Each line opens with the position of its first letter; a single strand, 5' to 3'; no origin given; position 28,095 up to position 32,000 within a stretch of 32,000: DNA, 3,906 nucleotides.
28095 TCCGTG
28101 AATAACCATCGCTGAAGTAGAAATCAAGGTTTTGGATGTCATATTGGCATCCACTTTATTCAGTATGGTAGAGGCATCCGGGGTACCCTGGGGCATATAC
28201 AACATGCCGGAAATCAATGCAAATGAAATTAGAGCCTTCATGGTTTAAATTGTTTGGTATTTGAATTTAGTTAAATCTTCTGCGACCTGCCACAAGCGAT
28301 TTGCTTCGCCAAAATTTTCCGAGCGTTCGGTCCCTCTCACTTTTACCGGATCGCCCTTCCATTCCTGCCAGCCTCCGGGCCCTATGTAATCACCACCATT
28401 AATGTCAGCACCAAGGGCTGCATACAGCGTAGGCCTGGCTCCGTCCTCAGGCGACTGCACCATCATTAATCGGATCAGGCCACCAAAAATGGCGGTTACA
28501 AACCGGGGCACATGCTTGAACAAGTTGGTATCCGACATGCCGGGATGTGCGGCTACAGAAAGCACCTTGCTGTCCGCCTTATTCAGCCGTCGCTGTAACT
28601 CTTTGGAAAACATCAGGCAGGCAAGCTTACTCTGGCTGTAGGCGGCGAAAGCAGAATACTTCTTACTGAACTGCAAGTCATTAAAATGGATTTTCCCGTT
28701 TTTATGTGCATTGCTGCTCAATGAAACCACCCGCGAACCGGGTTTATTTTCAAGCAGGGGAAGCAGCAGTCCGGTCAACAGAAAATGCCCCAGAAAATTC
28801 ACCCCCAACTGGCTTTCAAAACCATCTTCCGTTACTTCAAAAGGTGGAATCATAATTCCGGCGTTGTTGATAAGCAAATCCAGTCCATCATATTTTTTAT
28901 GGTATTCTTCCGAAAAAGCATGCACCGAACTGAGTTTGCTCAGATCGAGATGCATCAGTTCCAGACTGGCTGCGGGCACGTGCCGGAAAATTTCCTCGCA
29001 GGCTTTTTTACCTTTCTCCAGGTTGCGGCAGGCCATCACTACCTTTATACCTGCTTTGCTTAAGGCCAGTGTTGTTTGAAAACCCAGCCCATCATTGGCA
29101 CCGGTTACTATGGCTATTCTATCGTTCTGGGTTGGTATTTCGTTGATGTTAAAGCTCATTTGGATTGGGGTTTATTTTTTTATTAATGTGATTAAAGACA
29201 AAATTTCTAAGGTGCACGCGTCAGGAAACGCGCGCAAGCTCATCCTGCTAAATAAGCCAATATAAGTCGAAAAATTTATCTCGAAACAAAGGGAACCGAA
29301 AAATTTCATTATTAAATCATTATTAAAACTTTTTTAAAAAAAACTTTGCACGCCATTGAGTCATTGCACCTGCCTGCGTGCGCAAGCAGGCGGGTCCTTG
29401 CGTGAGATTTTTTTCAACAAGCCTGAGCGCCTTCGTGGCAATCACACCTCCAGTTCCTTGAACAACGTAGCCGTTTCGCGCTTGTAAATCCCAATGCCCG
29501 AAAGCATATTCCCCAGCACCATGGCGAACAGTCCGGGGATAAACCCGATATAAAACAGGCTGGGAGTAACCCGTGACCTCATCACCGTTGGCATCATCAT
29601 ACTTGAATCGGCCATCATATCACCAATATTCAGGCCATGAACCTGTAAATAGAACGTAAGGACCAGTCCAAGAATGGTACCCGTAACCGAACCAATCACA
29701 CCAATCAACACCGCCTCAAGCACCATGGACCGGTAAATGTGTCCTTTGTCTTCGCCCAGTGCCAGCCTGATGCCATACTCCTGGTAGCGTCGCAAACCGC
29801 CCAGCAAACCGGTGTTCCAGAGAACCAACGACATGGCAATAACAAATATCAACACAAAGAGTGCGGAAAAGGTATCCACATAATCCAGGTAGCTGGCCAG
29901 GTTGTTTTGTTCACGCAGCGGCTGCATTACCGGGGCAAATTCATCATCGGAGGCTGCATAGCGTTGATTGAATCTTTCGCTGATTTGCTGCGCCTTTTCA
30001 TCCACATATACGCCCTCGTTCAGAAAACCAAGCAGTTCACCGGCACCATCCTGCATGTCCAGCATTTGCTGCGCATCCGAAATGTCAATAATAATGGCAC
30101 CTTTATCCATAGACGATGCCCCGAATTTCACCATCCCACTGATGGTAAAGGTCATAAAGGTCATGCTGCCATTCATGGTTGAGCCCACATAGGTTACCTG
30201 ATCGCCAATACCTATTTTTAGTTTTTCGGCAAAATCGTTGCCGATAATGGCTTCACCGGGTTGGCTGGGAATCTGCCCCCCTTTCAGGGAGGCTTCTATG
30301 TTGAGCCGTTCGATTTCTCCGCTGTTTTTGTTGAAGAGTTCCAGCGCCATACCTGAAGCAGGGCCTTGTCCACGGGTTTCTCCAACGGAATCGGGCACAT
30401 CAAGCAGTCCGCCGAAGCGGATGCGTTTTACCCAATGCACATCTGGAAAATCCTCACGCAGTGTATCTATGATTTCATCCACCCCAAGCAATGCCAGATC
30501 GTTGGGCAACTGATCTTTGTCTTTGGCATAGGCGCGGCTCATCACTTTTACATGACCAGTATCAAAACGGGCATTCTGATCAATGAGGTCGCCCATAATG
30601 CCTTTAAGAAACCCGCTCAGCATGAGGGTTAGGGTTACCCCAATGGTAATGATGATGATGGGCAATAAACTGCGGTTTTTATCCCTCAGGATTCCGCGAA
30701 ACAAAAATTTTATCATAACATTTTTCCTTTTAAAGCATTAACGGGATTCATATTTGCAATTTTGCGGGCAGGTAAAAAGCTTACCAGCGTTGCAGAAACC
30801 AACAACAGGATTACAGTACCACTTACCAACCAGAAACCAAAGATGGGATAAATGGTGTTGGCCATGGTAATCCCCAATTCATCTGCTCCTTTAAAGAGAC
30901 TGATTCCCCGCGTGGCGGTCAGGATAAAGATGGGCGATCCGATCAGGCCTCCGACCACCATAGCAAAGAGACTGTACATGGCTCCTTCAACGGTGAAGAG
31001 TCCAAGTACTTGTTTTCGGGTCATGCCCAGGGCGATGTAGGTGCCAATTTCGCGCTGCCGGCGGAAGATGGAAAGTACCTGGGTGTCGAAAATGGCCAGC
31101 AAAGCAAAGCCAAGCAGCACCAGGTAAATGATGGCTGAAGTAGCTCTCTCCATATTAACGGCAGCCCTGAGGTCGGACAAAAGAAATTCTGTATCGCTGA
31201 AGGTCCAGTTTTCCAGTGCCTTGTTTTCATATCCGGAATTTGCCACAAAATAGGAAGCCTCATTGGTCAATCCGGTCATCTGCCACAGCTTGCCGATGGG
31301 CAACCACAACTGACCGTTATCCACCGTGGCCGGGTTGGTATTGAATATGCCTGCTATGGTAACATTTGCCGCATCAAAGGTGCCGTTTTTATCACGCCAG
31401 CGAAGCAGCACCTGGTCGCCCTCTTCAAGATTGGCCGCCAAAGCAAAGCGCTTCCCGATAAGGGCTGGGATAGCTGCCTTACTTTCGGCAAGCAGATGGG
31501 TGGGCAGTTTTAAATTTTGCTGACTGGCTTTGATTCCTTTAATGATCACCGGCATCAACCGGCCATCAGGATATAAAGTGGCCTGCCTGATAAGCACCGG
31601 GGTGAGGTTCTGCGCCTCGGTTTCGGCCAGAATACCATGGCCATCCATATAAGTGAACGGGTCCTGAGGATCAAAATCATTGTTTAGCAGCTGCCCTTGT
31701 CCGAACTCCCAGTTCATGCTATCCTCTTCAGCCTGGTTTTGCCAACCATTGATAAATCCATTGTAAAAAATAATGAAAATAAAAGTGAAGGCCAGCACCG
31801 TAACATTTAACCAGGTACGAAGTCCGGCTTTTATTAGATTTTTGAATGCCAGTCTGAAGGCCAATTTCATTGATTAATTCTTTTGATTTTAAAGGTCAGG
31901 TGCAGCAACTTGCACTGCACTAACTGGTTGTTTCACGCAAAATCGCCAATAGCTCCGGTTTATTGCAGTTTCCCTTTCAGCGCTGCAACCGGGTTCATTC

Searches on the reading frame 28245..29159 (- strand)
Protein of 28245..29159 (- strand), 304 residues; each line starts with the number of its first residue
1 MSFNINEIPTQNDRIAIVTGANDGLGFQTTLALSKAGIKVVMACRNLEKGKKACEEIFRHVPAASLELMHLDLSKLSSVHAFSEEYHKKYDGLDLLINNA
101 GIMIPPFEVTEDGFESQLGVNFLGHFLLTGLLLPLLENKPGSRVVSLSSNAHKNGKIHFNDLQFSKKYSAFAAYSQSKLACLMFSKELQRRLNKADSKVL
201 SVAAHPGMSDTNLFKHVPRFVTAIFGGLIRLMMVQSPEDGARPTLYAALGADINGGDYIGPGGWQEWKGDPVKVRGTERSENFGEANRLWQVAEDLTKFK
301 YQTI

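Call 59: search_protein_families(library=pfam, proteins=[window:28245-29159:-])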
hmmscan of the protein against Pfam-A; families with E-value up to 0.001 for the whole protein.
window:28245-29159:- (304 aa): 2 families
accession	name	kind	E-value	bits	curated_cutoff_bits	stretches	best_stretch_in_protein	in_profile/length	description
PF00106.31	adh_short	-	1.2e-32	113.4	26.6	1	15-217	2-190/195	short chain dehydrogenase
PF13561.12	adh_short_C2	-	1.9e-19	70.6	27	1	20-220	1-187/236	Enoyl-(Acyl carrier protein) reductase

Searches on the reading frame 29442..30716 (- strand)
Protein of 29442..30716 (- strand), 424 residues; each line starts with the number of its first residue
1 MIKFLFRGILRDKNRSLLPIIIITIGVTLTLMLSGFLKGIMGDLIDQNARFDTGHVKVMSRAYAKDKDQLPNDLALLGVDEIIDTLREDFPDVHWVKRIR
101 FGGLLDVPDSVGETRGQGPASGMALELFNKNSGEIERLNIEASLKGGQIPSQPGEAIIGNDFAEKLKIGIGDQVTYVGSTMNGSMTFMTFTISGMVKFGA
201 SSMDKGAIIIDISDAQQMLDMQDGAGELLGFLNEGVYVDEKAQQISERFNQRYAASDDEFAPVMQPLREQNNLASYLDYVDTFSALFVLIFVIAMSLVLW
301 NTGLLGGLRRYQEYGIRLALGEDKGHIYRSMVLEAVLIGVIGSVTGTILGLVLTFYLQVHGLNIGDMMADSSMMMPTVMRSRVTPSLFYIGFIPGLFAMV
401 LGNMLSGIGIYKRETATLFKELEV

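Call 59: search_protein_families(library=pfam, proteins=[window:29442-30716:-])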
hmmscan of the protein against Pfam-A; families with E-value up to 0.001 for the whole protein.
window:29442-30716:- (424 aa): 2 families
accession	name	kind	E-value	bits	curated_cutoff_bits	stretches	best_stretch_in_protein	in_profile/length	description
PF02687.27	FtsX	-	1.8e-15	57.4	25.5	1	286-414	2-119/120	FtsX-like permease C-terminal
PF12704.14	MacB_PCD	-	9.2e-12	46.1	27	1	16-246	1-205/207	MacB-like periplasmic core domain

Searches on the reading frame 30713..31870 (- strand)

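Call 59: search_protein_families(library=pfam, proteins=[window:30713-31870:-])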
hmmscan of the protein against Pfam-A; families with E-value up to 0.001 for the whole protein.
window:30713-31870:- (385 aa): 1 family
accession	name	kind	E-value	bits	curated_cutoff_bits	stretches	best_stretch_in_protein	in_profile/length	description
PF02687.27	FtsX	-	6e-16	59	25.5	1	247-376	2-120/120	FtsX-like permease C-terminal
